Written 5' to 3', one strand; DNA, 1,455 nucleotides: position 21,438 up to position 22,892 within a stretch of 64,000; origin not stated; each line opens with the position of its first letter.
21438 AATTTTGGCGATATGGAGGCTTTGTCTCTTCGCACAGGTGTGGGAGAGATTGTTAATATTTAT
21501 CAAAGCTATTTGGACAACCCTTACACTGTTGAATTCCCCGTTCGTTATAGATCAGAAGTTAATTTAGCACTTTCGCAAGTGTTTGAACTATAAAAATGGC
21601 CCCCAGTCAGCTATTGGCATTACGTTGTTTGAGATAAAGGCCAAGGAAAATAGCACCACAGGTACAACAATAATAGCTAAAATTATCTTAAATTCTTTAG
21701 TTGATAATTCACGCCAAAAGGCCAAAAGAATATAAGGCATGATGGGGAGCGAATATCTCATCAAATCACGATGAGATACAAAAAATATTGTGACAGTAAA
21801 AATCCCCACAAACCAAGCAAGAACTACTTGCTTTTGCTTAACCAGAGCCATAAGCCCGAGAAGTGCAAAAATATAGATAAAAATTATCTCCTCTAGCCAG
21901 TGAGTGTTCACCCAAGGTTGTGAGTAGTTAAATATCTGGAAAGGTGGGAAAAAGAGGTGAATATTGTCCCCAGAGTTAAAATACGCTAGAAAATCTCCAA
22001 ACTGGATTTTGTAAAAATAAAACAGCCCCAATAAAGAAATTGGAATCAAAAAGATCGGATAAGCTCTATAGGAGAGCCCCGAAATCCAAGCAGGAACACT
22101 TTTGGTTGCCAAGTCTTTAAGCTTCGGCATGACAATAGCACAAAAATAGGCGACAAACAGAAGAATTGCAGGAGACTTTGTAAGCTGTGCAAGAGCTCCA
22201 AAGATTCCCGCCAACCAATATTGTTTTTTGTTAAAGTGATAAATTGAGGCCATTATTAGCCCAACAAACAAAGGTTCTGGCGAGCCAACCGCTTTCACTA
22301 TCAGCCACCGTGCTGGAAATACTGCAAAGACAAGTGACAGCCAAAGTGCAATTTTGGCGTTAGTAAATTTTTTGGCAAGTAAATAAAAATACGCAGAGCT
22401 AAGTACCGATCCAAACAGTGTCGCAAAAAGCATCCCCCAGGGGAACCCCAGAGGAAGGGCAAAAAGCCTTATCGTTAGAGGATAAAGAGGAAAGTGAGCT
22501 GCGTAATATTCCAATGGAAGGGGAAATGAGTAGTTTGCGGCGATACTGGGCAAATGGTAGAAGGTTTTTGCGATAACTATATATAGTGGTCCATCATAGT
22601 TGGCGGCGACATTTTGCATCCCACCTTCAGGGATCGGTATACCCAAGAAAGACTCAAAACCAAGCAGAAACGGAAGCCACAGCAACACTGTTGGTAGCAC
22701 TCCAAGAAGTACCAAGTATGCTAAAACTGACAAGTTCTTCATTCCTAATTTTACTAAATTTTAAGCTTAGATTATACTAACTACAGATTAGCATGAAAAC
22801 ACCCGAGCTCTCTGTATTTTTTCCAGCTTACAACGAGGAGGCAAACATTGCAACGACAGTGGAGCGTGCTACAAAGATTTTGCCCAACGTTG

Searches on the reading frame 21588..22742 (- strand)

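Call 45: search_protein_families(library=ncbifam, proteins=[window:21588-22742:-], max_evalue=1e-10)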
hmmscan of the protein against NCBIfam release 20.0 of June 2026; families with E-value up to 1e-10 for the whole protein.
window:21588-22742:- (384 aa): 0 families

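Call 75: search_protein_families(library=pfam, proteins=[window:21588-22742:-], max_evalue=0.1)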
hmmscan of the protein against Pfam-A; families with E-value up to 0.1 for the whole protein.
window:21588-22742:- (384 aa): 1 family
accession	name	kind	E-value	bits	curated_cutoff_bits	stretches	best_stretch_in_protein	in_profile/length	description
PF13231.12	PMT_2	-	0.00064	20.4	26.1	1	85-217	4-143/160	Dolichyl-phosphate-mannose-protein mannosyltransferase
